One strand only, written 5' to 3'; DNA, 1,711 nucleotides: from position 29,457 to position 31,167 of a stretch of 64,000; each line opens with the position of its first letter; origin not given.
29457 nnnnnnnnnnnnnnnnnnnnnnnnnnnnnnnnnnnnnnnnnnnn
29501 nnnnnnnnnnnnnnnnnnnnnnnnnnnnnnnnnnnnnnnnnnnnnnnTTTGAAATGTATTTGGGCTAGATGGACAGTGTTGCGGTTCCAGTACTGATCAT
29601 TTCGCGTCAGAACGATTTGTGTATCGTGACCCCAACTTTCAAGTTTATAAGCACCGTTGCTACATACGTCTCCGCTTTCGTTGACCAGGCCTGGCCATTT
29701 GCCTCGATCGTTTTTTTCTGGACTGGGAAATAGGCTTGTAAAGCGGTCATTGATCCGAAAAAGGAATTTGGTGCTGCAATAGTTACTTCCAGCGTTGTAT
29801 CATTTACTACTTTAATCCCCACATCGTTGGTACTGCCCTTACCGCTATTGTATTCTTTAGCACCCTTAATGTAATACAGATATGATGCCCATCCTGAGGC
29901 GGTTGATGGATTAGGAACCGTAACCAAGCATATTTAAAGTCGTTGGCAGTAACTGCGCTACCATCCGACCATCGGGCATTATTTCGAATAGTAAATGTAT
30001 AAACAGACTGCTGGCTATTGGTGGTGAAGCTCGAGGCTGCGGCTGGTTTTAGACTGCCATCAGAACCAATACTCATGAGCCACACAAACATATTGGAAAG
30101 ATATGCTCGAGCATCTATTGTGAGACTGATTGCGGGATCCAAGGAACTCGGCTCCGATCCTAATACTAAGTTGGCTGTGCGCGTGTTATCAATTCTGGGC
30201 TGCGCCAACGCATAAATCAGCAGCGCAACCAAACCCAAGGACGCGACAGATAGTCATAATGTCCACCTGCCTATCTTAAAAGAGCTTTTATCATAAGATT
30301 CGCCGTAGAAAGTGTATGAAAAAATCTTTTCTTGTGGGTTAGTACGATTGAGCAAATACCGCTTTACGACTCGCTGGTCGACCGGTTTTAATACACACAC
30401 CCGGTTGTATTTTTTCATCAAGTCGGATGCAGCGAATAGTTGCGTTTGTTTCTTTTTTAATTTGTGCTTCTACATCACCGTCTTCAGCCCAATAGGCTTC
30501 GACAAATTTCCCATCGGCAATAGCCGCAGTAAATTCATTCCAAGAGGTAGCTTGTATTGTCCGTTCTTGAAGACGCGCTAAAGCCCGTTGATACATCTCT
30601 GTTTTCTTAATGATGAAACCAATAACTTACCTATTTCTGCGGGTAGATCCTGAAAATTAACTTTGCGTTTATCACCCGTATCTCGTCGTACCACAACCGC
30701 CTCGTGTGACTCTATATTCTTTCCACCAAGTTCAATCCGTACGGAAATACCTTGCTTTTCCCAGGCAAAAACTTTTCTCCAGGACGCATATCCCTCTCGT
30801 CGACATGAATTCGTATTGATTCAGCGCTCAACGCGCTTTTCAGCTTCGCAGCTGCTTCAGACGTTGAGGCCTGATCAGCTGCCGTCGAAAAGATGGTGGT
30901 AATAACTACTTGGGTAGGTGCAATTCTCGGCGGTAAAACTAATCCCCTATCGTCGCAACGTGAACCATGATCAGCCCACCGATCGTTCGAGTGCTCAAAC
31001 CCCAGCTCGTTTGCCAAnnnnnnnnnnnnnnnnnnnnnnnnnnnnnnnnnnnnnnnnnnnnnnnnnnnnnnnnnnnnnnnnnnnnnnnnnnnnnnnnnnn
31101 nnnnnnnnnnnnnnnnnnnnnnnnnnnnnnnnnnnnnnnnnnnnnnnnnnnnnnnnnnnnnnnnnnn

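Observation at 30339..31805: Archaeal-type prolyl-tRNA synthetase gene split into three ORFs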

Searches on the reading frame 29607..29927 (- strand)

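Call 5: search_protein_families(library=pfam, proteins=[window:29607-29927:-], max_evalue=0.01)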
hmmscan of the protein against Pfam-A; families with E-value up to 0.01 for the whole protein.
window:29607-29927:- (106 aa): 1 family
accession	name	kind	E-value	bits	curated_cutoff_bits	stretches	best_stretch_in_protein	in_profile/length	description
PF00496.27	SBP_bac_5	-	0.00016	21.4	32.4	1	7-89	50-116/368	Bacterial extracellular solute-binding proteins, family 5 Middle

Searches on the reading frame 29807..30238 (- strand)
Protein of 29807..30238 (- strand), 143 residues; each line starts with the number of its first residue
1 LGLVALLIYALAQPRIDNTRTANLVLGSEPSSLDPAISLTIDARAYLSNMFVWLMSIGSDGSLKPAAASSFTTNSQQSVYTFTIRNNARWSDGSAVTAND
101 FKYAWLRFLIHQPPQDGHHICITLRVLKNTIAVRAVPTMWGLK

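Call 5: search_protein_families(library=pfam, proteins=[window:29807-30238:-], max_evalue=0.01)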
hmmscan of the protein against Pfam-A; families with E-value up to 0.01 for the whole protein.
window:29807-30238:- (143 aa): 1 family
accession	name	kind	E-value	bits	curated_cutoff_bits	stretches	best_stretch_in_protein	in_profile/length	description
PF00496.27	SBP_bac_5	-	5.3e-13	49.3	32.4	1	63-111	2-50/368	Bacterial extracellular solute-binding proteins, family 5 Middle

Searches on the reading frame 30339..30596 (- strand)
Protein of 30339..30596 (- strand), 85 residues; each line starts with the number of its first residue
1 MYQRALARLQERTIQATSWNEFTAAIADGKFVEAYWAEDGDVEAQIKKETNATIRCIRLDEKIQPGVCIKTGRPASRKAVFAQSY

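Call 5: search_protein_families(library=pfam, proteins=[window:30339-30596:-], max_evalue=0.01)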
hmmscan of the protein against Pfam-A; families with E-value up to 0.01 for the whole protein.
window:30339-30596:- (85 aa): 1 family
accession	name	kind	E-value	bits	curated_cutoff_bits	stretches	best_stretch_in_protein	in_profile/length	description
PF09180.16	ProRS-C_1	-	7.3e-20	71.3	31.5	1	19-85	1-71/71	Prolyl-tRNA synthetase, C-terminal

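Call 6: search_protein_families(library=ncbifam, proteins=[window:30339-30596:-], max_evalue=0.01)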
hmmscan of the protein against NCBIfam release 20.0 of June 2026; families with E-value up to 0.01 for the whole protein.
window:30339-30596:- (85 aa): 1 family
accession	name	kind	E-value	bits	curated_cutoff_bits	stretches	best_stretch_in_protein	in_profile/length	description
TIGR00408.1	proS_fam_I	equivalog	9.2e-12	44.6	437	1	1-85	388-475/475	proline--tRNA ligase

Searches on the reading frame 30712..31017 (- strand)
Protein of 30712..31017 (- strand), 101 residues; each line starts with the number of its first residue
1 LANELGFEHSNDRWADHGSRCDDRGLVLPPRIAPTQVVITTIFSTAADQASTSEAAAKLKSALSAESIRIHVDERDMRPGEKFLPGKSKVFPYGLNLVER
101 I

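Call 5: search_protein_families(library=pfam, proteins=[window:30712-31017:-], max_evalue=0.01)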
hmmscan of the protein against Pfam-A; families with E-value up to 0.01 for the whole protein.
window:30712-31017:- (101 aa): 1 family
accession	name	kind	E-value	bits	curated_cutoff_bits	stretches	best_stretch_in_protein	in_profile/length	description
PF03129.25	HGTP_anticodon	-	4.6e-05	23.9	21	1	36-94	1-56/94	Anticodon binding domain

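Call 6: search_protein_families(library=ncbifam, proteins=[window:30712-31017:-], max_evalue=0.01)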
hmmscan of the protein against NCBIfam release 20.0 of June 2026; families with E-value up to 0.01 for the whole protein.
window:30712-31017:- (101 aa): 6 families
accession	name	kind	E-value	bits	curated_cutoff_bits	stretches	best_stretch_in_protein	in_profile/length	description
TIGR00408.1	proS_fam_I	equivalog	1.4e-14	53.9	437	1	21-92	269-340/475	proline--tRNA ligase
NF006625.0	PRK09194.1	equivalog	2.7e-08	33.2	558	1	20-83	453-513/559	proline--tRNA ligase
NF008979.1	PRK12325.1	exception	2.5e-05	23.3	550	1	20-84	330-391/437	proline--tRNA ligase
TIGR00409.1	proS_fam_II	equivalog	2.9e-05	23.1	306.7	1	21-83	460-519/568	proline--tRNA ligase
TIGR00418.1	thrS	equivalog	0.00076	18.5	383.65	1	28-87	466-519/565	threonine--tRNA ligase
NF003068.0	PRK03991.1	equivalog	0.0027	16.1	484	1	27-84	492-543/613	threonine--tRNA ligase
